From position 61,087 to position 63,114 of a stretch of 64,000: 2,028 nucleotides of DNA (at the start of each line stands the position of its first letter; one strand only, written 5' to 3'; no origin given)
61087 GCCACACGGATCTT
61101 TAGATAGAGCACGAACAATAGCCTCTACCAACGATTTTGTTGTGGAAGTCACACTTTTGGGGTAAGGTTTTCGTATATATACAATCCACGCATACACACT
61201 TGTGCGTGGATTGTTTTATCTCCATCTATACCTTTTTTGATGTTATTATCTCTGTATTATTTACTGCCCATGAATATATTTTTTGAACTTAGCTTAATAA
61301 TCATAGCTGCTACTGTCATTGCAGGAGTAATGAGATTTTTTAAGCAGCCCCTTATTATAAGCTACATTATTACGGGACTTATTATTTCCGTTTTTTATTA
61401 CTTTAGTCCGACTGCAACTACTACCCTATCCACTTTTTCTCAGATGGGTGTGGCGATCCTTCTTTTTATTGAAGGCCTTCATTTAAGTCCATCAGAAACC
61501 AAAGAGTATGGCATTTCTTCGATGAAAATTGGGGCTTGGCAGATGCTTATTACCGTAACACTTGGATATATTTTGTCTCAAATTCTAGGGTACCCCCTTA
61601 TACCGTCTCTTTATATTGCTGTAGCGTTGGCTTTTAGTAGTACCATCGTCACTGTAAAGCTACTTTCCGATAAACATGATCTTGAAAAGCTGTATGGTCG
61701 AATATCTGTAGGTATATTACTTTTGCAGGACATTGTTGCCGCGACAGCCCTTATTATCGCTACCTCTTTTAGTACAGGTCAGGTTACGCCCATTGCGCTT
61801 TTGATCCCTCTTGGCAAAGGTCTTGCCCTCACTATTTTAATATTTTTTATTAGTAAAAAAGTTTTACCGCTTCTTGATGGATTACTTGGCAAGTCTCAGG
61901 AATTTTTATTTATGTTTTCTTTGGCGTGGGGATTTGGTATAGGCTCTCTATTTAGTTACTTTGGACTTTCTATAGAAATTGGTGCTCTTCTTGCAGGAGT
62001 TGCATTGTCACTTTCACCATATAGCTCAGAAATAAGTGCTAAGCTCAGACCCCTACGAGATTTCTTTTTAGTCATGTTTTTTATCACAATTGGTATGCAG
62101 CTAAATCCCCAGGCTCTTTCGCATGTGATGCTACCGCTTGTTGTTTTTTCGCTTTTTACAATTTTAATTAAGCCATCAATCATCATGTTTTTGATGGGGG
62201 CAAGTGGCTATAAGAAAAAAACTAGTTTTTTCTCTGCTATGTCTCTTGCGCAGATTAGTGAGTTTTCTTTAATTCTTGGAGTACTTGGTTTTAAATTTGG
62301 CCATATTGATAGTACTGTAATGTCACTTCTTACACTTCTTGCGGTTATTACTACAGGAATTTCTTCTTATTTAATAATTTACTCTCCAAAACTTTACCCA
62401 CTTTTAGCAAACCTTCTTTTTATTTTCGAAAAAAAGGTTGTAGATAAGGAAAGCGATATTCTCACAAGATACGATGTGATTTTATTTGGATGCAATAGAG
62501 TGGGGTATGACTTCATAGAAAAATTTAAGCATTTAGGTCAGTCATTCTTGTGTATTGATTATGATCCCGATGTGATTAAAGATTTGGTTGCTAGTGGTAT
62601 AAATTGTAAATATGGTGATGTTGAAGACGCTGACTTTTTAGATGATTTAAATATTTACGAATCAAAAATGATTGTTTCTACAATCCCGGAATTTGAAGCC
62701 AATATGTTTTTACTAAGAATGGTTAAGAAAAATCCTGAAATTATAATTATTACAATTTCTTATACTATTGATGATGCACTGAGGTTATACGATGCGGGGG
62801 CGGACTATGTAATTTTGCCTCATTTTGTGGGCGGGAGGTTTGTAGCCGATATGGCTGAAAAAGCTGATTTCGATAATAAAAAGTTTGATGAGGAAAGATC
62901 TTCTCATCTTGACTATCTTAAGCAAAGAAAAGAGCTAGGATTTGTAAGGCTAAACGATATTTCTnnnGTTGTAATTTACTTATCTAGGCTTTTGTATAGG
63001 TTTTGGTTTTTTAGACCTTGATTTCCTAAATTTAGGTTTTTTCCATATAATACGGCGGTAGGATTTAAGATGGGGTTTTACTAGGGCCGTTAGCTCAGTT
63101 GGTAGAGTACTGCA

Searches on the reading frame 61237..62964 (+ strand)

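Call 99: search_protein_families(library=pfam, proteins=[window:61237-62964:+], max_evalue=0.001)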
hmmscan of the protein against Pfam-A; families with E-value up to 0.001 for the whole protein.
window:61237-62964:+ (576 aa): 2 families
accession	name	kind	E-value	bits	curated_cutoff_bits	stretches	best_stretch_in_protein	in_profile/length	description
PF00999.27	Na_H_Exchanger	-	1.8e-53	182.2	26.2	1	23-375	3-364/375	Sodium/hydrogen exchanger, transmembrane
PF02254.24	TrkA_N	-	3.5e-19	69.7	23.8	1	414-528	1-116/116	TrkA-N domain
